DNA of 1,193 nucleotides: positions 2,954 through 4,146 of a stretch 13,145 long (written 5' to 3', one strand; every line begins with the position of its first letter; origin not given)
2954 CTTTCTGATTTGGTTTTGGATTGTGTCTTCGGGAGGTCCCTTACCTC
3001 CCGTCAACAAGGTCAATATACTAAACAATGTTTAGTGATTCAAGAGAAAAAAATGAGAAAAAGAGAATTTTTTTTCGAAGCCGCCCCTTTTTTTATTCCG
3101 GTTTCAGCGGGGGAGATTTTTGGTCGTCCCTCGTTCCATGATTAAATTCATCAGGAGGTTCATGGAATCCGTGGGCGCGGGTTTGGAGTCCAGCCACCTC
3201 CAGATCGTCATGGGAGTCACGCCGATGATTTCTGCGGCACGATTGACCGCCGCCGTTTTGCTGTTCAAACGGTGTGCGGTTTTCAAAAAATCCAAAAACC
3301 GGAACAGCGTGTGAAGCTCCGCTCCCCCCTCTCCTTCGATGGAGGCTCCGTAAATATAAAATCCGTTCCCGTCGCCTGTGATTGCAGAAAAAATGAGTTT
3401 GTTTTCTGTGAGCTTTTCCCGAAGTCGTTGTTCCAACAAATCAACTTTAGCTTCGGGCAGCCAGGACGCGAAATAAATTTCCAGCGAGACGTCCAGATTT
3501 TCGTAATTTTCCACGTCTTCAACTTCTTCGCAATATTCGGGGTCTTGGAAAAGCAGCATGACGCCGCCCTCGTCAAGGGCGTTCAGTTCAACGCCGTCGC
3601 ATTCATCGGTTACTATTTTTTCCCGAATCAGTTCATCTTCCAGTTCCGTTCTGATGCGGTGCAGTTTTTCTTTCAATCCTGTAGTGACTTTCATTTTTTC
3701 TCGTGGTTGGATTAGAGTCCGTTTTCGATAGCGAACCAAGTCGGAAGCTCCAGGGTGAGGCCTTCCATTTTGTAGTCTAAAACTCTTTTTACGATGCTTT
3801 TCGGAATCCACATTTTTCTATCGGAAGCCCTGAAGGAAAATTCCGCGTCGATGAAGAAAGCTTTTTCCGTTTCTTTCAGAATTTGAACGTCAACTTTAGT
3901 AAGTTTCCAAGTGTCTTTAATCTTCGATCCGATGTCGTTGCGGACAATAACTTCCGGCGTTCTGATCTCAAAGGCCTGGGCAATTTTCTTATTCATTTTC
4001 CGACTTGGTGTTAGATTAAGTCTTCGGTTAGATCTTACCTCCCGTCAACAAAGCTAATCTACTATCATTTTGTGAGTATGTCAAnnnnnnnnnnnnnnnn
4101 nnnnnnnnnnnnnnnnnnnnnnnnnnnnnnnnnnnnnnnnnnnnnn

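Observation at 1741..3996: Leftward accessory cassette between the DNA-metabolism genes and the packaging operon: candidate anti-defence (acr/aca-like) or toxin-antitoxin island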

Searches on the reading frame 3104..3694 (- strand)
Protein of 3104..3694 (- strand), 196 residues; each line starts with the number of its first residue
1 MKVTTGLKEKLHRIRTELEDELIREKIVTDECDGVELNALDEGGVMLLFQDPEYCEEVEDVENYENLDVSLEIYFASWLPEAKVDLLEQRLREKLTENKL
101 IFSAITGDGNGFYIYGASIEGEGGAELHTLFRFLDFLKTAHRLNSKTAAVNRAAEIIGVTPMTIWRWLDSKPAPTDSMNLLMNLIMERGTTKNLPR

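Call 3: search_protein_families(library=pfam, proteins=[window:3104-3694:-], max_evalue=0.1)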
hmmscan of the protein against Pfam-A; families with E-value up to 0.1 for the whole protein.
window:3104-3694:- (196 aa): 3 families
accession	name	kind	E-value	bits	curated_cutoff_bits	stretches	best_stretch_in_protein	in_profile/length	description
PF13542.12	HTH_Tnp_ISL3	-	0.03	14.2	27.4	1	149-169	28-48/51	Helix-turn-helix domain of transposase family ISL3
PF13384.12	HTH_23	-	0.04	14.2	24.6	1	152-169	22-39/50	Homeodomain-like domain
PF15943.11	YdaS_toxin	-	0.051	13.8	30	0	154-176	15-38/65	Bacterial toxin YdaS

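Call 4: search_protein_families(library=phrogs, proteins=[window:3104-3694:-], max_evalue=0.1)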
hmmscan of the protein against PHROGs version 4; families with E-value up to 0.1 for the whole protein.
window:3104-3694:- (196 aa): 1 family
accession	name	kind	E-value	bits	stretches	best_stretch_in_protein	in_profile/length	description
phrog_21095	-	unknown function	0.058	14.1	0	94-122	3-31/115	-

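Call 6: search_protein_families(library=padloc, proteins=[window:3104-3694:-], max_evalue=0.1)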
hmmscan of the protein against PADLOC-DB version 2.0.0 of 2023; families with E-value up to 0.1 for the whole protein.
window:3104-3694:- (196 aa): 0 families

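Call 7: search_protein_families(library=ncbifam, proteins=[window:3104-3694:-], max_evalue=0.1)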
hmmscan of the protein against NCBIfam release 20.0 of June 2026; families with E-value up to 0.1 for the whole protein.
window:3104-3694:- (196 aa): 0 families

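Call 18: find_related_loci(query=window:3104-3694:-, collection=viral_contigs, flank=6000)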
Query window:3104-3694:- (196 aa) in viral_contigs; peptide patterns used: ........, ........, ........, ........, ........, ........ (x = any residue, [..] = any of these).
23 stretches matched a pattern; 1 encode a relative of the query (tblastn E <= 1e-3); 1 distinct loci.
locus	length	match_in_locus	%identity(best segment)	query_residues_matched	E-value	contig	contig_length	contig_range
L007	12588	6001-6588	95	1-196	5e-119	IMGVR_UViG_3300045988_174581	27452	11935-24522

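Call 24: search_solved_structures(query=window:3104-3694:-, max_evalue=10)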
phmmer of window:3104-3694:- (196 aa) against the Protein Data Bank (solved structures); distinct sequences matched with E-value up to 10: 4.
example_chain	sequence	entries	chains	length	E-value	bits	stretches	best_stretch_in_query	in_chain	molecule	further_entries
2e11_A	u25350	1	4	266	0.14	15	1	50-116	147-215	Hydrolase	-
4mcx_A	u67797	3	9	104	1.1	12.1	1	148-182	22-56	Antidote protein | Antitoxin HigA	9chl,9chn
4mct_A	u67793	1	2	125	1.1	12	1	148-182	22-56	Antidote protein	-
6chv_A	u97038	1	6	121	1.5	11.6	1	148-182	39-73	Antitoxin HigA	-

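Call 26: find_homologous_proteins(query=window:3104-3694:-, max_evalue=0.001)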
Query window:3104-3694:- (196 aa): 23 proteins with E <= 0.001 among 196 candidates.
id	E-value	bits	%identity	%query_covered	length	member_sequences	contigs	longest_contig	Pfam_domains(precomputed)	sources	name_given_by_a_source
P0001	4.4e-119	413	95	100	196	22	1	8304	-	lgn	-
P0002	5.0e-114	396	92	100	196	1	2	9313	-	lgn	-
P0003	7.8e-114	396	92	100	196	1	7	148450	-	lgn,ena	-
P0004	1.4e-113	395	92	100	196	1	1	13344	-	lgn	-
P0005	7.3e-113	393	91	100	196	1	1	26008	-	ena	-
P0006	1.9e-112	391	90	100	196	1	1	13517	-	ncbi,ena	-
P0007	3.1e-112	391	90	100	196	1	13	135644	-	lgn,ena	-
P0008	1.2e-111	389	90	100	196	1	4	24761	-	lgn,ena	-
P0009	1.8e-110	385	90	100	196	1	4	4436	-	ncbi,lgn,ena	-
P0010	1.2e-106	372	87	100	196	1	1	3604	-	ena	-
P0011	7.4e-89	314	93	82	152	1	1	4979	-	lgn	-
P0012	9.5e-88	311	73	99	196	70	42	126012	-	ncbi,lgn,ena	-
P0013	4.5e-82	292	72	100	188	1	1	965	-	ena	-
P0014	9.4e-74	265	66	100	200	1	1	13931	-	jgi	-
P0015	3.0e-70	254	100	60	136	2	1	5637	-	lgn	-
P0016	4.3e-52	194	68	69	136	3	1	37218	-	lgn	-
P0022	6.9e-33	132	78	44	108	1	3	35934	-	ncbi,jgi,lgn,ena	jgi:hypothetical protein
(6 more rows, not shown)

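Call 71: predict_structure(alignment_id=A3)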
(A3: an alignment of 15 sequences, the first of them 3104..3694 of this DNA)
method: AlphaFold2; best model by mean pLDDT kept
length: 196 residues; sequences in the alignment: 15
mean_pLDDT: 72.6   pTM: 0.51
mean pLDDT of the five models: 72.6, 66.9, 57.7, 57.7, 48.6
residues with pLDDT >= 90: 4; 70-90: 130; 50-70: 46; < 50: 16
segments of 3 or more residues with pLDDT < 50: 1-4, 108-110, 121-127
pLDDT, mean of each block of 10 residues (from residue 1): 58 85 85 78 74 67 64 76 81 75 53 52 49 78 80 89 79 80 83 63
secondary structure, 60 per line:
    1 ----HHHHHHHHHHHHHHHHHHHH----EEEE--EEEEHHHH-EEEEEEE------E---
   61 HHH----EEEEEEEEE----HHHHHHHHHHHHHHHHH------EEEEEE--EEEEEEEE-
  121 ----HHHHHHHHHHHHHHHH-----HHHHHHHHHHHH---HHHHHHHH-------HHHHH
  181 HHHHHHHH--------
elements in order: H5-24 E29-32 E35-38 H39-42 E44-50 E68-76 H81-97 E104-109 E112-119 H125-140 H146-157 H161-168 H176-188

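Call 74: fold_search(model_id=the predicted structure, library=pdb)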
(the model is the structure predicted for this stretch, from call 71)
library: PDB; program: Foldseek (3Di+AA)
matches with E <= 10: 1435; with E <= 0.001: 0
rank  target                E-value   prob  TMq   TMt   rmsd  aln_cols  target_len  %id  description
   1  8k4i                  4.0e-02  0.77  0.28  0.32   8.8       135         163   15  Crystal structure of YajQ STM0435 (released 2024-04-17)
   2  6qhr                  5.7e-02  0.28  0.18  0.14  16.2       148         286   11  Structure of the mitogen activated kinase kinase 7 in complex with pyrazolopyrimidine 1m (released 2019-05-22)
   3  6yg6_A                6.8e-02  0.25  0.20  0.15  16.8       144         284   12  Crystal structure of MKK7 (MAP2K7) covalently bound with type-II inhibitor TL10-105 (released 2020-08-12)
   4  4z2c_A                7.2e-02  0.33  0.21  0.10  32.6       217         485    7  Quinolone(Moxifloxacin)-DNA cleavage complex of gyrase from S. pneumoniae (released 2016-09-14)
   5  4bts_AP               7.2e-02  0.30  0.25  0.30  13.2       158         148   11  THE CRYSTAL STRUCTURE OF THE EUKARYOTIC 40S RIBOSOMAL SUBUNIT IN COMPLEX WITH EIF1 AND EIF1A (released 2013-07-17)
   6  8qdx_A                8.1e-02  0.21  0.22  0.10  30.6       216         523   10  E. coli DNA gyrase bound to a DNA crossover (released 2024-04-10)
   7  6uri_S                9.2e-02  0.25  0.18  0.22  12.9       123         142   11  HIV-1 Nef in complex with the CD4 cytoplasmic domain and the AP2 clathrin adaptor complex (released 2020-07-29)
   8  7juz_C                9.7e-02  0.18  0.18  0.13  16.9       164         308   16  Crystal Structure of KSR1:MEK1 in complex with AMP-PNP, and allosteric MEK inhibitor Selumetinib (released 2020-09-30)
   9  4cfo_A                9.7e-02  0.08  0.17  0.12  17.9       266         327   10  Structure of Lytic Transglycosylase MltC from Escherichia coli in complex with tetrasaccharide at 2.9 A resolution. (released 2014-07-23)
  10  7juw_C                1.0e-01  0.16  0.20  0.14  17.8       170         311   16  Crystal Structure of KSR1:MEK1 in complex with AMP-PNP (released 2020-09-30)
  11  6vud_A                1.0e-01  0.14  0.18  0.18  19.9       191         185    6  Crystal structure of a ribosome recycling factor from Ehrlichia chaffeensis (released 2020-03-18)
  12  3fd2_A                1.1e-01  0.16  0.19  0.12  15.2       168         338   12  Crystal structure of mMsoI/DNA complex with calcium (released 2009-06-30)
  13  6vud_B                1.1e-01  0.10  0.17  0.18  20.3       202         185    8  Crystal structure of a ribosome recycling factor from Ehrlichia chaffeensis (released 2020-03-18)
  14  8qqu_C                1.2e-01  0.20  0.22  0.10  30.9       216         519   10  Asymetric subunit of E. coli DNA gyrase bound to a linear part of a DNA minicircle (released 2024-04-10)
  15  4ckk_A                1.2e-01  0.20  0.23  0.11  31.1       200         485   10  Apo structure of 55 kDa N-terminal domain of E. coli DNA gyrase A subunit (released 2014-03-12)
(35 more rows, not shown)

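Call 75: find_encoding_contigs(protein=P0022, flank=3000, max_places=3)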
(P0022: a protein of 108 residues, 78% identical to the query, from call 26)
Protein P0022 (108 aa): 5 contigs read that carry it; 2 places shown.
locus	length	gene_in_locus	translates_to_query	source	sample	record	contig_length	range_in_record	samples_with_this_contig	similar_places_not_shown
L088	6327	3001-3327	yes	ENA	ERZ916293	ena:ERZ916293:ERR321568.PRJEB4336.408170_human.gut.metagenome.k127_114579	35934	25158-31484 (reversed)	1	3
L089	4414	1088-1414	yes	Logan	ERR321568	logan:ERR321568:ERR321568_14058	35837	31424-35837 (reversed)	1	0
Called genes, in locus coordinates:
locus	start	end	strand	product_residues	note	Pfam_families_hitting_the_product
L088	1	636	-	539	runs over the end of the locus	-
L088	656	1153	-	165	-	-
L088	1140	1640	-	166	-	-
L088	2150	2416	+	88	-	-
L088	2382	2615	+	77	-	-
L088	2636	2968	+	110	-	-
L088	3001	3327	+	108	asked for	-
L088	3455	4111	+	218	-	-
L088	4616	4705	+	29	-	-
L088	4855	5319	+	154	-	-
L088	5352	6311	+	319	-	-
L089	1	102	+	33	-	?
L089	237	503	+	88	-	-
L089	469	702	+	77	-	-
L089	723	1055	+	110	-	-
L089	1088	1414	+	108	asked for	-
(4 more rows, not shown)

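Call 76: find_encoding_contigs(protein=P0016, flank=3000, max_places=3)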
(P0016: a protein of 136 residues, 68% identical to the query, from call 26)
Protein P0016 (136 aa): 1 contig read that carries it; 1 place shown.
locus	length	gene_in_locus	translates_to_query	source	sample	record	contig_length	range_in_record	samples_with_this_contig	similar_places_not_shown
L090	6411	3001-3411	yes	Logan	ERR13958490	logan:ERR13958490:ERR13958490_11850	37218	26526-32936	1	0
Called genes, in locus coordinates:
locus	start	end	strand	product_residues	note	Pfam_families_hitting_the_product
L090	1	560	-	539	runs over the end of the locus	-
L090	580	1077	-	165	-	-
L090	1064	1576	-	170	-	-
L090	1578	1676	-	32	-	-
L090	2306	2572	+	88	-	-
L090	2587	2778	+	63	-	-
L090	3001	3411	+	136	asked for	-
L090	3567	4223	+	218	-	-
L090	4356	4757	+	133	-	-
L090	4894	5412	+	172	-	-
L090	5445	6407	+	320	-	-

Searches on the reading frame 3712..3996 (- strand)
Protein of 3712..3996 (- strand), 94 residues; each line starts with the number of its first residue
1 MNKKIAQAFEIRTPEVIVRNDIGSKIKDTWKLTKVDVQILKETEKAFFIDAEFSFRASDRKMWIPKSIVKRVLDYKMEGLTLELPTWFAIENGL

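Call 3: search_protein_families(library=pfam, proteins=[window:3712-3996:-], max_evalue=0.1)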
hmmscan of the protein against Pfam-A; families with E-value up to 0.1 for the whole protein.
window:3712-3996:- (94 aa): 0 families

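Call 4: search_protein_families(library=phrogs, proteins=[window:3712-3996:-], max_evalue=0.1)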
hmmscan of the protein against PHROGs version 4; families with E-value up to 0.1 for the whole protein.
window:3712-3996:- (94 aa): 2 families
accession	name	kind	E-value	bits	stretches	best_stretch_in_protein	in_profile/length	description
phrog_8389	-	unknown function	1.5e-07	32.5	1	26-94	40-103/104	-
phrog_12732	-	unknown function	0.0002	22.7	1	35-69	87-119/121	-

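Call 6: search_protein_families(library=padloc, proteins=[window:3712-3996:-], max_evalue=0.1)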
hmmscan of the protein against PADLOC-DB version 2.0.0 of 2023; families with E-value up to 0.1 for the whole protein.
window:3712-3996:- (94 aa): 1 family
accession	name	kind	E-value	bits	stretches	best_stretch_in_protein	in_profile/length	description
PDLC00968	Cas8a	-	0.019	12.1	1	15-75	260-320/441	"CRISPR-associated protein Cas8a1/Csx8, subtype I"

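Call 7: search_protein_families(library=ncbifam, proteins=[window:3712-3996:-], max_evalue=0.1)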
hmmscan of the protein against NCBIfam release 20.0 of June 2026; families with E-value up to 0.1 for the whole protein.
window:3712-3996:- (94 aa): 2 families
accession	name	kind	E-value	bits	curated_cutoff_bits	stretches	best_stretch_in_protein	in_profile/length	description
NF041951.1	phage_RstR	subfamily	0.063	13.6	80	1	3-47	48-91/108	RstR family transcriptional repressor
TIGR02670.1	cas_csx8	equivalog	0.071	12.1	201.75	1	15-75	260-320/441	type I CRISPR-associated protein Cas8a1/Csx8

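Call 16: find_related_loci(query=window:3712-3996:-, collection=viral_contigs, flank=6000)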
Query window:3712-3996:- (94 aa) in viral_contigs; peptide patterns used: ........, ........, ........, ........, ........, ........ (x = any residue, [..] = any of these).
13 stretches matched a pattern; 3 encode a relative of the query (tblastn E <= 1e-3); 3 distinct loci.
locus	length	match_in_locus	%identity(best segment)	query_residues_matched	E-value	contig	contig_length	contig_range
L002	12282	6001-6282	100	1-94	1e-60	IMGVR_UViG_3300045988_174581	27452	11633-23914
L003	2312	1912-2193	96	1-94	4e-59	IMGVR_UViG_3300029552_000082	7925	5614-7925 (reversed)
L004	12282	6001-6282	97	1-94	5e-59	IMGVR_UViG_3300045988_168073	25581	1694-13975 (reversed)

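Call 22: search_solved_structures(query=window:3712-3996:-, max_evalue=10)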
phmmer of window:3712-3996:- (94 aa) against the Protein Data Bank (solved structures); distinct sequences matched with E-value up to 10: 0.

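Call 30: find_homologous_proteins(query=window:3712-3996:-, max_evalue=0.001)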
Query window:3712-3996:- (94 aa): 3 proteins with E <= 0.001 among 3 candidates.
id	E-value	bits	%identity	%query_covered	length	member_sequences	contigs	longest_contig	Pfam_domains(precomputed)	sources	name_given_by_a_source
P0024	5.9e-54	198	99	100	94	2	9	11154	-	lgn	-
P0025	2.3e-51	189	95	100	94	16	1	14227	-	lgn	-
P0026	7.1e-29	118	90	71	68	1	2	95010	-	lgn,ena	-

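Call 64: find_related_loci(query=A2, collection=viral_contigs, flank=4000)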
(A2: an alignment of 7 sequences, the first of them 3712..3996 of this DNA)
Query A2 (94 aa) in viral_contigs; peptide patterns used: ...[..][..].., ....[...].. (x = any residue, [..] = any of these).
120 stretches matched a pattern; 8 encode a relative of the query (tblastn E <= 1e-3); 8 distinct loci.
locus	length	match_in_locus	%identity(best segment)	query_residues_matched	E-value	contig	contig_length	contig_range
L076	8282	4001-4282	100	1-94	2e-60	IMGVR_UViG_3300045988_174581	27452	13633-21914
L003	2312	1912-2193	96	1-94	8e-59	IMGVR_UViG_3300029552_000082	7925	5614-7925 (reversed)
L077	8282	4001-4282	97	1-94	1e-58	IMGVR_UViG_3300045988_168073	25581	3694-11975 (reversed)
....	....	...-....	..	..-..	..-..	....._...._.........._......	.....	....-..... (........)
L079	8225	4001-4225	46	22-94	2e-15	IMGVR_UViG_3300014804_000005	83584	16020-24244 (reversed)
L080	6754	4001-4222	45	22-92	1e-14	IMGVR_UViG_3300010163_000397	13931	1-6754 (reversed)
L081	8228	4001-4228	44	22-94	1e-13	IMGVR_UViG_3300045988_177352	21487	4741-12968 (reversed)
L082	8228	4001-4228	42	22-94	2e-13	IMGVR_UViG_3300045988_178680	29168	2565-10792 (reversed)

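Call 99: search_solved_structures(query=A2, max_evalue=10)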
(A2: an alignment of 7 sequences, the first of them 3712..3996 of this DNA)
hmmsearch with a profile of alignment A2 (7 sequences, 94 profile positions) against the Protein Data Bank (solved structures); distinct sequences matched with E-value up to 10: 0.

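Call 102: search_dna_similar(query=window:3712-3996:-, collection=phages, mode=protein, max_evalue=0.01, max_rows=15)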
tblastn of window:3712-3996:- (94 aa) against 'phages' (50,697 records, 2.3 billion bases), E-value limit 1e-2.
No match.
